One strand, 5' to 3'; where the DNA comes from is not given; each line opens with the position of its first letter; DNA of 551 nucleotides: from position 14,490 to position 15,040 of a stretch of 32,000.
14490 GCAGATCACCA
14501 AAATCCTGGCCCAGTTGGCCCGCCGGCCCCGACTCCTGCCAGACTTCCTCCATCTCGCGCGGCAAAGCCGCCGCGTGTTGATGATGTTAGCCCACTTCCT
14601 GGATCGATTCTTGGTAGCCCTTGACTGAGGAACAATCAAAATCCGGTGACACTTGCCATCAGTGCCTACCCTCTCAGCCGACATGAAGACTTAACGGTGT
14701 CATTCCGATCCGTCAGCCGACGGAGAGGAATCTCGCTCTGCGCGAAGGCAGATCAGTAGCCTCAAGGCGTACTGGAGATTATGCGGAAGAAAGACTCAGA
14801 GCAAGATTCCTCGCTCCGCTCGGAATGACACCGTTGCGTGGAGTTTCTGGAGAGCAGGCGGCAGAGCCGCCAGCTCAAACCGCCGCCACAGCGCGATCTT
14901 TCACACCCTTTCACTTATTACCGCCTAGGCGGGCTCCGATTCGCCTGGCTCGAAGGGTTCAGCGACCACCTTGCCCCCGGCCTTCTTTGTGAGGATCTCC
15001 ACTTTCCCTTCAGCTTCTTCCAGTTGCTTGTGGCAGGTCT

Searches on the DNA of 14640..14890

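Call 63: search_rna_families(source=window, start=14640, end=14890, threshold=evalue, max_evalue=10)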
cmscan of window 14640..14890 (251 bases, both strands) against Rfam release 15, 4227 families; matches with E-value up to 10: 1.
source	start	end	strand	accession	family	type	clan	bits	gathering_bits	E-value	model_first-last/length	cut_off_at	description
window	14852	14876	-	RF01837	toga_FSE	Cis-reg; frameshift_element;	-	14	40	5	1-29/29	no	togavirus ribosomal frameshift element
